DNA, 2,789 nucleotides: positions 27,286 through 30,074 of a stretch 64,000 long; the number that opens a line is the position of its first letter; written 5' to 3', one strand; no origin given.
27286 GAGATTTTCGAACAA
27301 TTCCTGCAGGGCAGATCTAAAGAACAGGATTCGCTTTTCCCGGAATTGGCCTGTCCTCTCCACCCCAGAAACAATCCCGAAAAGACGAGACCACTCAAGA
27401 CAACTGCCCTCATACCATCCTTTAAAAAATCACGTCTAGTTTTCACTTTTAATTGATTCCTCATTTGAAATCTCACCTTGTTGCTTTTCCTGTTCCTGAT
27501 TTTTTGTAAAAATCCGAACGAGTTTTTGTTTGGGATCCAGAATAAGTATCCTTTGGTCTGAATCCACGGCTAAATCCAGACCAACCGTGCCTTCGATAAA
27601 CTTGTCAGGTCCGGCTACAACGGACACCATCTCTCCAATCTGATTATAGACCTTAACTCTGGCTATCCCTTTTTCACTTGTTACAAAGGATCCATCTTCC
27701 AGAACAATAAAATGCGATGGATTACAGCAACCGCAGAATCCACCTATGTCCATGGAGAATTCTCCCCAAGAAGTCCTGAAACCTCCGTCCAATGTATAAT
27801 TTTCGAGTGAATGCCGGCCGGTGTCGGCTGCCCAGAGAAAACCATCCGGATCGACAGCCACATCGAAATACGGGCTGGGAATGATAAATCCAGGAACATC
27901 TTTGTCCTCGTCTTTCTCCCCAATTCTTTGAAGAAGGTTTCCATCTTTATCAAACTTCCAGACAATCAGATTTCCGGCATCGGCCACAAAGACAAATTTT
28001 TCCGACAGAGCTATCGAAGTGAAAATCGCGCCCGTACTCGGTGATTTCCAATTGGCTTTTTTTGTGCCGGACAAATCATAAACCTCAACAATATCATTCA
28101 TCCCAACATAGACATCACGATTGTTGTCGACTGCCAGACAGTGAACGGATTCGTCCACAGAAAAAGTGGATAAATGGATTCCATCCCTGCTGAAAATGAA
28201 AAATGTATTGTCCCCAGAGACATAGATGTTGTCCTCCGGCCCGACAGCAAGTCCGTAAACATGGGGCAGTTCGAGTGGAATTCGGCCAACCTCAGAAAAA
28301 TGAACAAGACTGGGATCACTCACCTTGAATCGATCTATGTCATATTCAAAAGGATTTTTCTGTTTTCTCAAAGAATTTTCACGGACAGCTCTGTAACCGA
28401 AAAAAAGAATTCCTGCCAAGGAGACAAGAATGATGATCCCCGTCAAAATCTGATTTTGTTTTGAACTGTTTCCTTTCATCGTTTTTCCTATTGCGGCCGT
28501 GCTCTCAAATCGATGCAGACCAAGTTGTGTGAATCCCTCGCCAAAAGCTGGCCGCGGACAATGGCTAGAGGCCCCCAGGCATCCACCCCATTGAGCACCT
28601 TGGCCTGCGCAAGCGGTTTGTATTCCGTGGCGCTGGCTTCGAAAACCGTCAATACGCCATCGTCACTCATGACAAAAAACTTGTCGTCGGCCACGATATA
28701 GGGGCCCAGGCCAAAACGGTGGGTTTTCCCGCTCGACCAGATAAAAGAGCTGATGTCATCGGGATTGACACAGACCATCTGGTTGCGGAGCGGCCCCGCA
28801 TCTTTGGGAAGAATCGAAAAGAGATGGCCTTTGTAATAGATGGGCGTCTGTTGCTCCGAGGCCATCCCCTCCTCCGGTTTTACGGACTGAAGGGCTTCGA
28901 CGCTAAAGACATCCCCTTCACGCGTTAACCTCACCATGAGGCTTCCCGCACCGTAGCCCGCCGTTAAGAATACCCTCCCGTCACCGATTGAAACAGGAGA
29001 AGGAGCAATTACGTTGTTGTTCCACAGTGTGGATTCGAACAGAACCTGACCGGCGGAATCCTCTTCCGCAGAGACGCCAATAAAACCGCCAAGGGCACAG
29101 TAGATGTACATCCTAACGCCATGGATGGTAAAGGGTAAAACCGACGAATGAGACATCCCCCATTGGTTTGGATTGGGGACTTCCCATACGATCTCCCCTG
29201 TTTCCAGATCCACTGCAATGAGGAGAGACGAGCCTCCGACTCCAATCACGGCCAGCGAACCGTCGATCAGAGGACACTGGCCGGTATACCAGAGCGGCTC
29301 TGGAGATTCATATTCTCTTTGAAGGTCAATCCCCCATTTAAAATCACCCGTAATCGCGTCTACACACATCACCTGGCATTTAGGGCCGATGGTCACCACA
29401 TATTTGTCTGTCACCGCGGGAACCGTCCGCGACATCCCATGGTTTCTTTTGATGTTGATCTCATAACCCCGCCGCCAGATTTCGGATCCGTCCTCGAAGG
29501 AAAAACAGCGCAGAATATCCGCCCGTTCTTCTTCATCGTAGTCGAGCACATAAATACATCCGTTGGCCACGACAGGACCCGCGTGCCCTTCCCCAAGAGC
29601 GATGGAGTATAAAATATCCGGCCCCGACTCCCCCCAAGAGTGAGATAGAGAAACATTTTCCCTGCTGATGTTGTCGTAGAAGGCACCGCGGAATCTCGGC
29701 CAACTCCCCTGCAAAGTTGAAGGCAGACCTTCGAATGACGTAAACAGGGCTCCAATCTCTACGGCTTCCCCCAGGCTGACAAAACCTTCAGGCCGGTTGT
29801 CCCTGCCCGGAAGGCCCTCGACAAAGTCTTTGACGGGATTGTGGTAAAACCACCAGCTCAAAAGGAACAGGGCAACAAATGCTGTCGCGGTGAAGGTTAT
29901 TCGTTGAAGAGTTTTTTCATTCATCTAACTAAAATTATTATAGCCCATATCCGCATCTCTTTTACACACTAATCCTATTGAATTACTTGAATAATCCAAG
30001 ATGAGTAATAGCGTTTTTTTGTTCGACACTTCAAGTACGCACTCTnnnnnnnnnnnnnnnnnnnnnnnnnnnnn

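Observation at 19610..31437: Candidate undescribed electron-transfer module linking a cytoplasmic Stn/Hnd-like NAD(P)H flavoprotein complex, NapH/NapG-like ferredoxins and periplasmic beta-propellers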

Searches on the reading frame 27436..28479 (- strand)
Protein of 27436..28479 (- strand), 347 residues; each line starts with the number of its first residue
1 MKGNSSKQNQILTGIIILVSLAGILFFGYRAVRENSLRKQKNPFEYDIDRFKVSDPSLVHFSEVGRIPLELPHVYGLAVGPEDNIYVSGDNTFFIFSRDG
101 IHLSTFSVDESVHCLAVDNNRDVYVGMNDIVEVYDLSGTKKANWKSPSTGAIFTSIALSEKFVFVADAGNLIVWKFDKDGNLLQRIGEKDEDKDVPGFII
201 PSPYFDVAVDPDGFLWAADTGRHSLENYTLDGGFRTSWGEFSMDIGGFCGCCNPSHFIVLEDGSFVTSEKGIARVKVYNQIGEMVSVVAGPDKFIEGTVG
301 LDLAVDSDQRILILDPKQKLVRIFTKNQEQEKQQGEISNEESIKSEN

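Call 4: search_protein_families(library=pfam, proteins=[window:27436-28479:-], max_evalue=0.01)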
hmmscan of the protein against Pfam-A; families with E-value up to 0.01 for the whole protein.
window:27436-28479:- (347 aa): 3 families
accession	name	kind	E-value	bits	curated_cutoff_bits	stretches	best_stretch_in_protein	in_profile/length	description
PF01436.27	NHL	-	8.8e-11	41.7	20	0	206-225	6-25/28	NHL repeat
PF07494.17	Reg_prop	-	1.5e-05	25.1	20.4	0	202-218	5-21/24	Two component regulator propeller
PF25171.1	Beta-prop_WDR36-Utp21_1st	-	0.00099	19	80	1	85-206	1-121/266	WDR36/Utp21 first beta-propeller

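Call 5: search_protein_families(library=ncbifam, proteins=[window:27436-28479:-], max_evalue=0.01)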
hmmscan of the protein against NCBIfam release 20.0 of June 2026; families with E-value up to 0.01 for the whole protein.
window:27436-28479:- (347 aa): 2 families
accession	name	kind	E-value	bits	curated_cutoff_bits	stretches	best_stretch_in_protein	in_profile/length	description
NF035926.1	scyF_NHL_VPEP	equivalog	4.6e-10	39.2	350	0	161-203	258-298/376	scytonemin biosynthesis PEP-CTERM protein ScyF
NF047780.1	LIC12708_fam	subfamily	0.0013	17.7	150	0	153-198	59-103/391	LIC_12708 family protein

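Call 10: find_encoding_contigs(protein=window:27436-28479:-, flank=10000, max_places=6)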
Protein window:27436-28479:- (347 aa): 1 contig read that carries it; 1 place shown.
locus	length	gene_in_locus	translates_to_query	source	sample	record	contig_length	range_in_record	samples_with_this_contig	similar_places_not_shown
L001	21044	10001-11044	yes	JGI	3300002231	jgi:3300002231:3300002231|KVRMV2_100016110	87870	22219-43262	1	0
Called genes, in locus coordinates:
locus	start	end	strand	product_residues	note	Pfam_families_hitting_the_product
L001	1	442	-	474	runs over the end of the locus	PF00884:Sulfatase, PF01663:Phosphodiest (faint), PF16347:SGSH_C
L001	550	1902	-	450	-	PF05195:AMP_N, PF00557:Peptidase_M24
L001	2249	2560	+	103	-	-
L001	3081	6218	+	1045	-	PF00133:tRNA-synt_1, PF09334:tRNA-synt_1g (weak), PF13603:tRNA-synt_1_2 (weak), PF09334:tRNA-synt_1g (weak), PF08264:Anticodon_1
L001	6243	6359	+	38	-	-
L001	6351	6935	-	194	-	PF08212:Lipocalin_2, PF00061:Lipocalin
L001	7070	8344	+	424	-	PF13360:PQQ_2 (weak), PF01011:PQQ (faint), PF13570:Beta-prop_ACSF4 (weak), PF13360:PQQ_2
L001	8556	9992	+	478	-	PF13360:PQQ_2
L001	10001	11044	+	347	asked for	PF01436:NHL (faint), PF07494:Reg_prop (faint)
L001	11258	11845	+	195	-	PF12838:Fer4_7 (faint), PF12837:Fer4_6 (faint)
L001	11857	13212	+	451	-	PF25160:LdpA_Fe-S-bd (faint), PF12801:Fer4_5, PF12838:Fer4_7 (faint), PF14697:Fer4_21 (faint), PF12837:Fer4_6 (faint), PF13183:Fer4_8 (faint), PF12801:Fer4_5 (weak), PF00037:Fer4 (weak), +3 more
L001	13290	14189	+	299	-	-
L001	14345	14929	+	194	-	PF13570:Beta-prop_ACSF4, PF13360:PQQ_2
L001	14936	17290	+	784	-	PF01257:2Fe-2S_thioredx, PF01512:Complex1_51K, PF10589:NADH_4Fe-4S, PF00037:Fer4 (faint), PF12838:Fer4_7 (weak), PF13187:Fer4_9 (weak), PF14697:Fer4_21 (weak)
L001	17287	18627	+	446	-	PF13510:Fer2_4, PF14691:Fer4_20, PF01266:DAO (weak), PF07992:Pyr_redox_2 (weak), PF13450:NAD_binding_8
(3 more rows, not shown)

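Call 26: search_solved_structures(query=window:27436-28479:-, max_evalue=1)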
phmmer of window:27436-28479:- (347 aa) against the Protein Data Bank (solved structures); distinct sequences matched with E-value up to 1: 27.
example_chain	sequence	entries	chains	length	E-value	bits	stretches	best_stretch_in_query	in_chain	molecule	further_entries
6d69_A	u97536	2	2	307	2e-08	37.1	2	161-251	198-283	NHL Repeat Region of D. melanogaster Thin | Thin, isoform D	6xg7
7qrw_A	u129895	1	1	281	4.1e-08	36.1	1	162-316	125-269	Isoform 4 of Tripartite motif-containing protein 3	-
8j72_A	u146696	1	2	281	2.9e-07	33.3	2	161-239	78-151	E3 ubiquitin-protein ligase TRIM71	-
8prs_A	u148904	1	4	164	3.1e-07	33.2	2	78-181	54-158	nvBagel4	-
7qrv_A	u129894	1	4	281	4e-07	32.9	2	163-322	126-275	Tripartite motif-containing protein 2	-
7b96_A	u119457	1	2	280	4.3e-07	32.8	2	163-322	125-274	Isoform 2 of Tripartite motif-containing protein 2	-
7b2r_A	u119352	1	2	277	6.4e-07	32.2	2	163-316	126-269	Tripartite motif-containing protein 2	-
7qrx_A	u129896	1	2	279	1.1e-06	31.5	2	161-239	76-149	E3 ubiquitin-protein ligase TRIM71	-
9jur_A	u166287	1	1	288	1.2e-06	31.3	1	161-239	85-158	E3 ubiquitin-protein ligase TRIM71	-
8pra_A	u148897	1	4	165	1e-05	28.2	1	78-161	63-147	Cell surface protein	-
6fpt_A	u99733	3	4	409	5.9e-05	25.7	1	159-327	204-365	E3 ubiquitin-protein ligase TRIM71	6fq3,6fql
4zlr_A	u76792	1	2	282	0.00064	22.3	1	206-327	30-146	Brain tumor protein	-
5ex7_A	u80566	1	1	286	0.00068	22.2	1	206-327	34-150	Brain tumor protein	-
1q7f_A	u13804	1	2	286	0.00068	22.2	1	206-327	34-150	brain tumor CG10719-PA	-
6i37_A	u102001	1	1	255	0.004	19.7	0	163-225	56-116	nv1Pizza6-AYW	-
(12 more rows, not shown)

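Call 35: find_homologous_proteins(query=window:27436-28479:-, max_evalue=1e-10)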
Query window:27436-28479:- (347 aa): 4655 proteins with E <= 1e-10 among 8000 candidates; the best 120 are listed.
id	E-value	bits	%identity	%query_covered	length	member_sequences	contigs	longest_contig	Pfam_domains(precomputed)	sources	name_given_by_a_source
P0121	3.5e-232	788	100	100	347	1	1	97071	PF07494.18,PF01436.28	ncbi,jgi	-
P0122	5.6e-180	616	80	95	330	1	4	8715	PF01436.28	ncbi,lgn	-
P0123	6.9e-180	616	81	95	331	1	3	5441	-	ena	-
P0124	1.0e-179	615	79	95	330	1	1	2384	PF07494.18,PF01436.28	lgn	-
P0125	1.1e-176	605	78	95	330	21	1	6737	PF01436.28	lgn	-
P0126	4.1e-176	603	79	95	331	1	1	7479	PF01436.28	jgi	jgi:hypothetical protein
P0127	8.5e-176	602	78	95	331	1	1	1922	PF01436.28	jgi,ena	-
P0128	9.0e-176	602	80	93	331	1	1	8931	PF01436.28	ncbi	-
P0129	9.6e-176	602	78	95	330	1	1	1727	PF01436.28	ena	-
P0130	1.9e-175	601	78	95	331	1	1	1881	PF01436.28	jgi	jgi:hypothetical protein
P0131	1.7e-174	598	79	93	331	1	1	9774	PF01436.28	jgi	-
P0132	2.8e-174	597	79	93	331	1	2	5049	PF01436.28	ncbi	-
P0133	1.4e-173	595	78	95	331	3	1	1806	PF01436.28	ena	-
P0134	1.8e-173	595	77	95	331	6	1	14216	PF07494.18,PF01436.28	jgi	-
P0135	9.1e-172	589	74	95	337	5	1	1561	PF01436.28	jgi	jgi:hypothetical protein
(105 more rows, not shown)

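Call 50: predict_structure(alignment_id=A2)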
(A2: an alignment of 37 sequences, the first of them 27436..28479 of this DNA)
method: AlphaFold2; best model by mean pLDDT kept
length: 347 residues; sequences in the alignment: 37
mean_pLDDT: 82.0   pTM: 0.76
mean pLDDT of the five models: 82.0, 81.3, 78.9, 77.2, 76.4
residues with pLDDT >= 90: 171; 70-90: 107; 50-70: 34; < 50: 35
segments of 3 or more residues with pLDDT < 50: 1-3, 38-45, 240-251, 332-336, 338-342
pLDDT, mean of each block of 10 residues (from residue 1): 58 85 84 55 52 62 95 95 96 95 95 95 96 94 93 95 94 95 90 77 84 88 84 76 43 81 87 83 81 86 95 96 85 46 47
secondary structure, 60 per line:
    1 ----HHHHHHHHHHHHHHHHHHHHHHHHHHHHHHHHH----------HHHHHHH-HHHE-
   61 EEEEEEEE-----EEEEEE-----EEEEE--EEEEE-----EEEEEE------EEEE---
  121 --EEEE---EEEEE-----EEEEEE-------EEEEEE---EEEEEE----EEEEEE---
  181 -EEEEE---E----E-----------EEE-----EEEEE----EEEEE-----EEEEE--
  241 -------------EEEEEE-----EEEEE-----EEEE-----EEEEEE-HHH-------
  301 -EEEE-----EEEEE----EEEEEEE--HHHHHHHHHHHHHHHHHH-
elements in order: H5-37 H48-54 E61-68 E74-79 E85-89 E92-96 E102-107 E114-117 E123-126 E130-134 E140-145 E153-158 E162-167 E172-177 E182-186 E207-209 E215-219 E224-228 E234-238 E254-259 E265-269 E275-278 E284-289 E302-305 E311-315 E320-326 H329-346

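Call 80: search_protein_representatives(protein=window:27436-28479:-)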
Query: 347 residues. Proteins with E-value up to 0.001 (for the whole library): 9653; up to 1e-10: 2786; up to 1e-30: 932. The best 150 are listed.
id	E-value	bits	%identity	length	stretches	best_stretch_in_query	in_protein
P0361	6.4e-121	420.3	57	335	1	5-330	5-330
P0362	3.2e-105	368.6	53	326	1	12-326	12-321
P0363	2.3e-103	362.6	52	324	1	7-326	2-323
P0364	2.6e-103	362.4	50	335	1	4-328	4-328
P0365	1.3e-101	356.8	47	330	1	5-329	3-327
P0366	2.4e-98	346.0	47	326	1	8-326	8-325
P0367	1.5e-90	320.4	46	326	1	3-327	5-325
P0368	2.5e-90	319.7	43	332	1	5-331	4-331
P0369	4.4e-90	318.9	45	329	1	15-330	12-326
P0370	7.9e-90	318.0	45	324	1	15-326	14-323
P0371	4.0e-87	309.2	54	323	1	6-258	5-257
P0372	1.2e-84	301.0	46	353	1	13-328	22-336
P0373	1.8e-84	300.4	44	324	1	11-328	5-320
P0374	2.6e-84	299.9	45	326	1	7-328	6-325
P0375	9.5e-83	294.7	46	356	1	34-326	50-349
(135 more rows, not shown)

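Call 86: list_cluster_members(proteins=[P0121, P0241])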
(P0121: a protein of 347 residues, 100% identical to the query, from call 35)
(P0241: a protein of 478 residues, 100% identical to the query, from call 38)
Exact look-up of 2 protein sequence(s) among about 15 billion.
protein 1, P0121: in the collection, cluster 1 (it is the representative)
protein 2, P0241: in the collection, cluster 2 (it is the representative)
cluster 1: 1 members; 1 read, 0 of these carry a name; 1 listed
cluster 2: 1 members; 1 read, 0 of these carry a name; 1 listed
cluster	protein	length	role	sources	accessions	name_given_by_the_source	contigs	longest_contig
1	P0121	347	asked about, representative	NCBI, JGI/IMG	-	-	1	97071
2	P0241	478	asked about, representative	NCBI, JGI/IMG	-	-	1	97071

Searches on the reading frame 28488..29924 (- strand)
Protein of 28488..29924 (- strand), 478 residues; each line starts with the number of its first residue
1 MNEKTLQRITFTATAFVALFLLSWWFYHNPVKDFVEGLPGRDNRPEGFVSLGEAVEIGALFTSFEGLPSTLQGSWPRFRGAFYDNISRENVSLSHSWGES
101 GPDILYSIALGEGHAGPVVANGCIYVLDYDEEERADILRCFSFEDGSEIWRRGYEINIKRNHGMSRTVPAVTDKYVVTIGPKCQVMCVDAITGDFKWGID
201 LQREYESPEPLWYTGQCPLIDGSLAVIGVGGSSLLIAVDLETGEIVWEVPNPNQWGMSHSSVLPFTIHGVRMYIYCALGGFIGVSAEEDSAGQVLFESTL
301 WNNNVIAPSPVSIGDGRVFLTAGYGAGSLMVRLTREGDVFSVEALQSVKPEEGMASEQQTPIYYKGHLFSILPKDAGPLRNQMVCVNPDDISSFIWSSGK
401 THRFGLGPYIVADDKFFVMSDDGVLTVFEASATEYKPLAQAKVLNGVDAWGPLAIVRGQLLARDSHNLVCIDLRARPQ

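Call 4: search_protein_families(library=pfam, proteins=[window:28488-29924:-], max_evalue=0.01)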
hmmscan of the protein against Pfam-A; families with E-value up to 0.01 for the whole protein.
window:28488-29924:- (478 aa): 4 families
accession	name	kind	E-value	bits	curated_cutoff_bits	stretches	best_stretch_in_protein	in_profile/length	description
PF13360.13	PQQ_2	-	9.8e-13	48.7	27.6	1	137-326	4-180/233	Outer membrane protein assembly factor BamB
PF23727.1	Beta-prop_FAM234A_B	-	0.001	18.1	26.4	0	228-258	95-125/467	FAM234A/B beta-propeller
PF01011.28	PQQ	-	0.0017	17.6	26.7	0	162-204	46-88/595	Glucose/ethanol/alcohol dehydrogenase, beta-propeller domain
PF13570.13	Beta-prop_ACSF4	-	0.0039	17.1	133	0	140-250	33-130/329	Beta-alanine-activating enzyme, beta-propeller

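Call 5: search_protein_families(library=ncbifam, proteins=[window:28488-29924:-], max_evalue=0.01)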
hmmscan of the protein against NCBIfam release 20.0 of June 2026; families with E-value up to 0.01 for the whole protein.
window:28488-29924:- (478 aa): 4 families
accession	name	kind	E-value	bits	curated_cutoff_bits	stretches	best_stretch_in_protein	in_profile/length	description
TIGR04528.1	acido_non_PQQ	subfamily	3.7e-06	26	650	1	112-250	49-180/493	acido-empty-quinoprotein group A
TIGR03300.1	assembly_YfgL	equivalog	6.7e-05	21.7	285.2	1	134-248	28-130/377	outer membrane protein assembly factor BamB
NF008351.0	PRK11138.1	equivalog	0.0006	18.4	423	1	117-249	65-186/394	outer membrane protein assembly factor BamB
TIGR03075.1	PQQ_enz_alc_DH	subfamily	0.00095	17.9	480.05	1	106-250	53-198/530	PQQ-dependent dehydrogenase, methanol/ethanol family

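Call 25: search_solved_structures(query=window:28488-29924:-, max_evalue=1)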
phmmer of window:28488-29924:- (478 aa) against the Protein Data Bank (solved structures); distinct sequences matched with E-value up to 1: 2.
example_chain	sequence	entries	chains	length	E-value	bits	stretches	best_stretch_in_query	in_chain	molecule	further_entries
4hdj_A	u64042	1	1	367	0.00083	21.5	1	165-250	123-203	Outer membrane protein assembly factor BamB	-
9pxg_B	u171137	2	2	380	0.00084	21.5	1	165-250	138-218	Outer membrane protein assembly factor BamB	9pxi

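Call 38: find_homologous_proteins(query=window:28488-29924:-, max_evalue=1e-10)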
Query window:28488-29924:- (478 aa): 6866 proteins with E <= 1e-10 among 8000 candidates; the best 120 are listed.
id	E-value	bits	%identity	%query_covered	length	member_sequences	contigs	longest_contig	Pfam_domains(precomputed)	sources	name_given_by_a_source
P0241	0.0e+0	1116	100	100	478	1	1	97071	PF13360.14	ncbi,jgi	-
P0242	3.4e-271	918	80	100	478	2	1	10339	PF13360.14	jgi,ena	-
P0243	6.1e-270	914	79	100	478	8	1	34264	PF13360.14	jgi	-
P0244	7.0e-269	911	79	100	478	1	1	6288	PF13360.14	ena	-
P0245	7.1e-268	907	79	100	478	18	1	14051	PF13360.14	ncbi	ncbi:MAG: PQQ-binding-like beta-propeller repeat protein [Candidatus Aminicenantaceae bacterium]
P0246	3.5e-267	905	78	100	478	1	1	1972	PF13360.14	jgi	jgi:outer membrane protein assembly factor BamB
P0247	2.0e-266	903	79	99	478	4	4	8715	PF13360.14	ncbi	-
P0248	2.4e-266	902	78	100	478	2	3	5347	PF13360.14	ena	-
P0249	4.0e-264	895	78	100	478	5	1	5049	PF13360.14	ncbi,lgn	-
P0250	2.4e-262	889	78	99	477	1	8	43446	PF13360.14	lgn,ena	-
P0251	1.5e-259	880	77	100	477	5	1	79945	PF13360.14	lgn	-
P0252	1.9e-257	873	76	100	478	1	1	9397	PF13360.14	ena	-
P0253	2.7e-249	846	72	100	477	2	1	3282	PF13360.14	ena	-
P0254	2.0e-248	843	71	99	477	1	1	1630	PF13360.14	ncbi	-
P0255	5.2e-248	842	72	100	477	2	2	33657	PF13360.14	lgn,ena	-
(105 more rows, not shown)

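Call 56: predict_structure(alignment_id=A3)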
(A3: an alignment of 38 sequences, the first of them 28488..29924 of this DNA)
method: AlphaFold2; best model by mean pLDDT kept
length: 478 residues; sequences in the alignment: 38
mean_pLDDT: 86.0   pTM: 0.83
mean pLDDT of the five models: 86.0, 85.4, 84.6, 82.4, 81.0
residues with pLDDT >= 90: 263; 70-90: 163; 50-70: 28; < 50: 24
segments of 3 or more residues with pLDDT < 50: 33-51, 78-80
pLDDT, mean of each block of 10 residues (from residue 1): 82 90 77 44 42 71 92 64 79 88 95 89 92 88 96 76 74 91 89 93 82 72 92 95 96 88 92 92 94 95 74 93 86 95 94 84 95 90 95 93 86 95 94 95 87 91 94 81
secondary structure, 60 per line:
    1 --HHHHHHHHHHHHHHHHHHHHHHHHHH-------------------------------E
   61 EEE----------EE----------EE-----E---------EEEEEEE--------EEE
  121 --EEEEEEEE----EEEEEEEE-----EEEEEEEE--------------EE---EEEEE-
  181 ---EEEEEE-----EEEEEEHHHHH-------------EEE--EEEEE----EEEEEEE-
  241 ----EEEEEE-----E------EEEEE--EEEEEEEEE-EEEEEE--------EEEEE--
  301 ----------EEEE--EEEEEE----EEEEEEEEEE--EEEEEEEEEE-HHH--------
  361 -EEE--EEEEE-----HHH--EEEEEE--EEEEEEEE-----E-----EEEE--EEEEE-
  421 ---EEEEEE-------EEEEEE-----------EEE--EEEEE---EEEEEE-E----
elements in order: H3-28 E60-63 E103-109 E118-120 E123-130 E135-142 E148-155 E175-179 E184-189 E195-200 H201-205 E219-221 E224-228 E233-239 E245-250 E263-267 E270-278 E280-285 E294-298 E311-314 E317-322 E327-336 E339-348 E362-364 E367-371 E382-387 E390-397 E409-412 E415-419 E424-429 E437-442 E454-456 E459-463 E467-472
